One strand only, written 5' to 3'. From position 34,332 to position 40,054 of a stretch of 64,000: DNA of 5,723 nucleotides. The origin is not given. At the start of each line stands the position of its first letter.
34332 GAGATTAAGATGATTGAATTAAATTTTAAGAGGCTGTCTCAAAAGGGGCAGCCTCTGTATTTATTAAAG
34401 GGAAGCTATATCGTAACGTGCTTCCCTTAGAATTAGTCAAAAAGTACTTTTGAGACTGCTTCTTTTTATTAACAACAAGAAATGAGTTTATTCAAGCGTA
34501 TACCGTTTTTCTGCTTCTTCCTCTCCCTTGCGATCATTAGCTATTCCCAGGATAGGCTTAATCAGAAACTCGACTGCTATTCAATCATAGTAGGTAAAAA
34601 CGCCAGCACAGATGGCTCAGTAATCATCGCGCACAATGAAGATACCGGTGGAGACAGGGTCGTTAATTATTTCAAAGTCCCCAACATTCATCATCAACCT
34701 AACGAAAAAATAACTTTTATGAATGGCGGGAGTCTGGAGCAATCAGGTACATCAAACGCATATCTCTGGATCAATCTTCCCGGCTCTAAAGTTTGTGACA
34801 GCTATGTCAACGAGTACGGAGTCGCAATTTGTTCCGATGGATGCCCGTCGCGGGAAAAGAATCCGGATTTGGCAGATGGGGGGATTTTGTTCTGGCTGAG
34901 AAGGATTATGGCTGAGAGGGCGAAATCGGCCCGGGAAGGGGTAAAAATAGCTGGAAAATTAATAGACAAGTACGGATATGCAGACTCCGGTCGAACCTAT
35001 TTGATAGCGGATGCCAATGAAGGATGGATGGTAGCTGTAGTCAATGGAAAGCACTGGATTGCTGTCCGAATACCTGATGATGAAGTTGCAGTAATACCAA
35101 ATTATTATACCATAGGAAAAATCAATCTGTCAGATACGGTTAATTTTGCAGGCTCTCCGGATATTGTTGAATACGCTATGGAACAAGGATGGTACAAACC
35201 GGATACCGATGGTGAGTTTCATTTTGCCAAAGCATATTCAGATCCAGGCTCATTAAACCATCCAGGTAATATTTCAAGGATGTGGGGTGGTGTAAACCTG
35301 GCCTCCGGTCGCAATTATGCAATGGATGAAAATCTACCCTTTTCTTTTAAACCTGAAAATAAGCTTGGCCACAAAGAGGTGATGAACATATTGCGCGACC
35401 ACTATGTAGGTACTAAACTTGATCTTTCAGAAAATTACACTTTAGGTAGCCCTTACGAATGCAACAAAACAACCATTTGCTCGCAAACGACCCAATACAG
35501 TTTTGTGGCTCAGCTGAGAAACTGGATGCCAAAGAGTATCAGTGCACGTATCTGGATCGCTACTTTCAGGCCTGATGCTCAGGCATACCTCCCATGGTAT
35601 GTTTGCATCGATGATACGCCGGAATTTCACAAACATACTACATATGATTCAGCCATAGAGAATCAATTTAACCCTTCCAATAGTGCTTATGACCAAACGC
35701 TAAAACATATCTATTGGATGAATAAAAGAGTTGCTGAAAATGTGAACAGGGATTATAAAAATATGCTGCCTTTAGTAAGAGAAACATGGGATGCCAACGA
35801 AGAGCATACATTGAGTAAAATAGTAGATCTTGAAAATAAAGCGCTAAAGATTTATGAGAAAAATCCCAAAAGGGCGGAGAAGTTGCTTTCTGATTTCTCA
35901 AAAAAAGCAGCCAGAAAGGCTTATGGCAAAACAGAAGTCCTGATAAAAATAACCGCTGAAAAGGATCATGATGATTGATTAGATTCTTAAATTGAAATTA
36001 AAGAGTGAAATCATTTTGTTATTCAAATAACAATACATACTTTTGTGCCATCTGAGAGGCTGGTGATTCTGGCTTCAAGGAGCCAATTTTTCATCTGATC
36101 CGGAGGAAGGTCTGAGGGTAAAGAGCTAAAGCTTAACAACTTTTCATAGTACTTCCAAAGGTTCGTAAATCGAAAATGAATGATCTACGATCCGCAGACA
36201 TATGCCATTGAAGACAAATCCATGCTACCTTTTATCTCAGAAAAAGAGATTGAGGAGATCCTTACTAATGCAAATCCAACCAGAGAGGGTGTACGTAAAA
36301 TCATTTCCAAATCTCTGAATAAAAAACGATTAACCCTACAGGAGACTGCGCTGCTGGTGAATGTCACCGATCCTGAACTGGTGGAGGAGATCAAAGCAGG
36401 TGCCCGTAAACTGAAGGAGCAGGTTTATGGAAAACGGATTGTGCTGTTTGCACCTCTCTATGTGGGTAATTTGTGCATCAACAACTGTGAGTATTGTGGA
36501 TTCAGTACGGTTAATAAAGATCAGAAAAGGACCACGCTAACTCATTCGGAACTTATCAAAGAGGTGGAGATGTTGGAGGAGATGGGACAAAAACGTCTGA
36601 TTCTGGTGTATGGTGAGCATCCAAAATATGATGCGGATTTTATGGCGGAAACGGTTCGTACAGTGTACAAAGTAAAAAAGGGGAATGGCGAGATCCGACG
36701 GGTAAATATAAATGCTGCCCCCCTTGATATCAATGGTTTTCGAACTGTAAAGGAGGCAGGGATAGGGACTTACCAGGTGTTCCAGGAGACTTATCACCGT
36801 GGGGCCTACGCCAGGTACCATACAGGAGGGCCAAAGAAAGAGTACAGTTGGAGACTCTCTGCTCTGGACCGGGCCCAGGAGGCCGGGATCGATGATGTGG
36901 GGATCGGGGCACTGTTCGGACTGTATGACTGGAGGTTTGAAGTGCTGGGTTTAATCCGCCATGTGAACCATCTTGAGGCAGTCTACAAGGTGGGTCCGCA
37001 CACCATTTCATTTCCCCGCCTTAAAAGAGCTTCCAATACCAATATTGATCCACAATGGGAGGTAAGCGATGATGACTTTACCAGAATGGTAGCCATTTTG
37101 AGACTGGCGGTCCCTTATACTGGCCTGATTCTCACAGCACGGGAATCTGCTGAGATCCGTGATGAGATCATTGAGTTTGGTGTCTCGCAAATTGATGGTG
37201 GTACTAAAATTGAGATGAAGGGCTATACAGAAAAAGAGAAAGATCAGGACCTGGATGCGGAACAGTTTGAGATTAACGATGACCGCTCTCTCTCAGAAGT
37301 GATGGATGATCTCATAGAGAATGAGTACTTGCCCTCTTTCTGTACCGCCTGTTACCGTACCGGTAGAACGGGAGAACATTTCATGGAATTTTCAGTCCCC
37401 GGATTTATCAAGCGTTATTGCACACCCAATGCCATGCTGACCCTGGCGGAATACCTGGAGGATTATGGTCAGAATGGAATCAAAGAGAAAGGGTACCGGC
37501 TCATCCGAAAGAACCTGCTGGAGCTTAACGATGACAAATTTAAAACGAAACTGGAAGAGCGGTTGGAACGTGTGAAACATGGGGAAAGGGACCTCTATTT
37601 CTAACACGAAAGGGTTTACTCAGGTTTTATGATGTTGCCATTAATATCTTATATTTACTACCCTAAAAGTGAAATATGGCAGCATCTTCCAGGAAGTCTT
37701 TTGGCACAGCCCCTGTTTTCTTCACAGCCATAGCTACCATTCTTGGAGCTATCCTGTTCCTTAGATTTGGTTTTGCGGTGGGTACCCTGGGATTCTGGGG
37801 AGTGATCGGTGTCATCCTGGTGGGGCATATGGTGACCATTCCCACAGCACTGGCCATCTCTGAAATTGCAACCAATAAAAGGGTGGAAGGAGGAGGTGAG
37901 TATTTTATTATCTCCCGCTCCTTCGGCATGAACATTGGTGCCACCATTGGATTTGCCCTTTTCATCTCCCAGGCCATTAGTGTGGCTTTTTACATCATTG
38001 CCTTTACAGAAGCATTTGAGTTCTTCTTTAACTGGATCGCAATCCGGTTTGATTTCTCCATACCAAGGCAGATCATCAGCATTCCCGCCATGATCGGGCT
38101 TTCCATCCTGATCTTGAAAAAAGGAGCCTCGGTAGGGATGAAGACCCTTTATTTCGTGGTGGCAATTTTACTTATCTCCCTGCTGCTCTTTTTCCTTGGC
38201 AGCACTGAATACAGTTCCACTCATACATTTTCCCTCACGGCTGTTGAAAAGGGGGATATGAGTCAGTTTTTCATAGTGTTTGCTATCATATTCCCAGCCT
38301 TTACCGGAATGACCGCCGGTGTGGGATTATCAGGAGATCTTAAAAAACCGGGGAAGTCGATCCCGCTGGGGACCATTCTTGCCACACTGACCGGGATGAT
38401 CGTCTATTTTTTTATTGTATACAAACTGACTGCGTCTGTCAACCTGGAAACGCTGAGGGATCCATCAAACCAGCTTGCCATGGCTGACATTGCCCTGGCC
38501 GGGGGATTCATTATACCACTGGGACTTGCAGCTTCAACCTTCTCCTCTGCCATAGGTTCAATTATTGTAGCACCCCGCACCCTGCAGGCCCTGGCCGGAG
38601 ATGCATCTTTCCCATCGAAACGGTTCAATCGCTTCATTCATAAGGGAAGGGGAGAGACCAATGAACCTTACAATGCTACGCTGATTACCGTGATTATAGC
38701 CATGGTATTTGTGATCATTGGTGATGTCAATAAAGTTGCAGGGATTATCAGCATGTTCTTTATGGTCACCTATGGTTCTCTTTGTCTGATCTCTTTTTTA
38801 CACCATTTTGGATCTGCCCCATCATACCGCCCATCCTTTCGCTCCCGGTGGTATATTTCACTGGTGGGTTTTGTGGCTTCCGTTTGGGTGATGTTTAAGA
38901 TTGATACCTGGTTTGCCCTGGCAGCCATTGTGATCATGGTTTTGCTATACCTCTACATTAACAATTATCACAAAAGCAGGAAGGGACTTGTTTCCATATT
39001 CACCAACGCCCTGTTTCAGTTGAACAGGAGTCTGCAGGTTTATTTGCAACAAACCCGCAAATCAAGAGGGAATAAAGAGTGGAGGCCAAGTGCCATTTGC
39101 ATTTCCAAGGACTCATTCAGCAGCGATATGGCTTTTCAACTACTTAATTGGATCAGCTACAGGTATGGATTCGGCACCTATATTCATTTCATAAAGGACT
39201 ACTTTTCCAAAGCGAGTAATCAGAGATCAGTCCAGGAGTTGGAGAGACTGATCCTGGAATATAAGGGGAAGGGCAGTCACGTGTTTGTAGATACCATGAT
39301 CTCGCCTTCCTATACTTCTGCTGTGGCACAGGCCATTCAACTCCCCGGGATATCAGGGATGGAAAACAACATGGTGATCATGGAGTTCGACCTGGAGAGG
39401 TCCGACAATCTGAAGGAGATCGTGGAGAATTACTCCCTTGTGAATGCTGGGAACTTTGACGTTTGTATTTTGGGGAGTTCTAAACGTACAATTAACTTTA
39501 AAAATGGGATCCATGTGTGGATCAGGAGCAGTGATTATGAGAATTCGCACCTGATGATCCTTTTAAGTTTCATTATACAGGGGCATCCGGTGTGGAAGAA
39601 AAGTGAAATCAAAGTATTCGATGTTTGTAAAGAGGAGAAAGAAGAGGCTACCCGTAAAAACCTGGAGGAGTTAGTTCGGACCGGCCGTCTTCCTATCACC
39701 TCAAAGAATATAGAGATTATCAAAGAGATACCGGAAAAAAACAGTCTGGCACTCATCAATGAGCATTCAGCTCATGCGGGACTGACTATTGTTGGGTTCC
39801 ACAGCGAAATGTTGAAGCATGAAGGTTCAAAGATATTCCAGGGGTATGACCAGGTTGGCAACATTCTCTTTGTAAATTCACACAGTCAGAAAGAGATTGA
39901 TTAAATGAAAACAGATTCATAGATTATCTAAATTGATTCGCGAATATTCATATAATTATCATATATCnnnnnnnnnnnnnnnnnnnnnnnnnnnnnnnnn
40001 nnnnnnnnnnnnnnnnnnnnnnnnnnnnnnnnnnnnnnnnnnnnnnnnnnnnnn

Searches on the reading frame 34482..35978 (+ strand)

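Call 71: search_protein_families(library=pfam, proteins=[window:34482-35978:+], max_evalue=0.00001)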
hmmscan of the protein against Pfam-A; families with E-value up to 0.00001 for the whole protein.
window:34482-35978:+ (498 aa): 1 family
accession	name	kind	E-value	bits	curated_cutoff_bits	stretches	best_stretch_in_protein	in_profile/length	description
PF03577.20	Peptidase_C69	-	5.2e-60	204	23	2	142-436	122-400/402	Peptidase family C69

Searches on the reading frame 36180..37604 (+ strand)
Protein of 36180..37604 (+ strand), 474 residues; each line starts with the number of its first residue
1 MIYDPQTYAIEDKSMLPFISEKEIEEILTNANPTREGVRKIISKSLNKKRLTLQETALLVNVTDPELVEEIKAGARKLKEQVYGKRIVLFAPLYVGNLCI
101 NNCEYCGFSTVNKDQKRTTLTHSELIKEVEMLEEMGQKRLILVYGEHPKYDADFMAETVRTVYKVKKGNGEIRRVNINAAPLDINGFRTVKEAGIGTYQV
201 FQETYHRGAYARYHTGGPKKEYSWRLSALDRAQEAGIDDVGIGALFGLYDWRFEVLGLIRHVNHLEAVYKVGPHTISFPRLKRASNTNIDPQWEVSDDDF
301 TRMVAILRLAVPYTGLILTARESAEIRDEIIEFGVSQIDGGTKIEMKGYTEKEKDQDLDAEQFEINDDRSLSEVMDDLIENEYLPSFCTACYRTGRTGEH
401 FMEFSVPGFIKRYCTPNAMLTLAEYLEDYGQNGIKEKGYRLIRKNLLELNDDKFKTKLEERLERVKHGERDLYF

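Call 71: search_protein_families(library=pfam, proteins=[window:36180-37604:+], max_evalue=0.00001)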
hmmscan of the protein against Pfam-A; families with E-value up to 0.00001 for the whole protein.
window:36180-37604:+ (474 aa): 2 families
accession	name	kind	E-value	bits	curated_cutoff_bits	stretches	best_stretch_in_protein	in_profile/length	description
PF06968.18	BATS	-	5.5e-16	59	22.2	1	277-383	1-87/88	Biotin and Thiamin Synthesis associated domain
PF04055.27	Radical_SAM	-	1.3e-15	58.4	29.5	1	95-244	3-148/166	Radical SAM superfamily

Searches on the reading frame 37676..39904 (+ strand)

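Call 71: search_protein_families(library=pfam, proteins=[window:37676-39904:+], max_evalue=0.00001)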
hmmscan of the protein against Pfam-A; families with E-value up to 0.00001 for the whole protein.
window:37676-39904:+ (742 aa): 3 families
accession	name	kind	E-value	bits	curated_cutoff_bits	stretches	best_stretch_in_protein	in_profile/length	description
PF00324.27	AA_permease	-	9.3e-39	133.8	24.6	1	14-429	2-427/470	Amino acid permease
PF13520.12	AA_permease_2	-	5.2e-17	62.3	27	1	15-409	7-401/427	Amino acid permease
PF03522.20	SLC12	-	2.9e-07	30.3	27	0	612-696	235-315/418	Solute carrier family 12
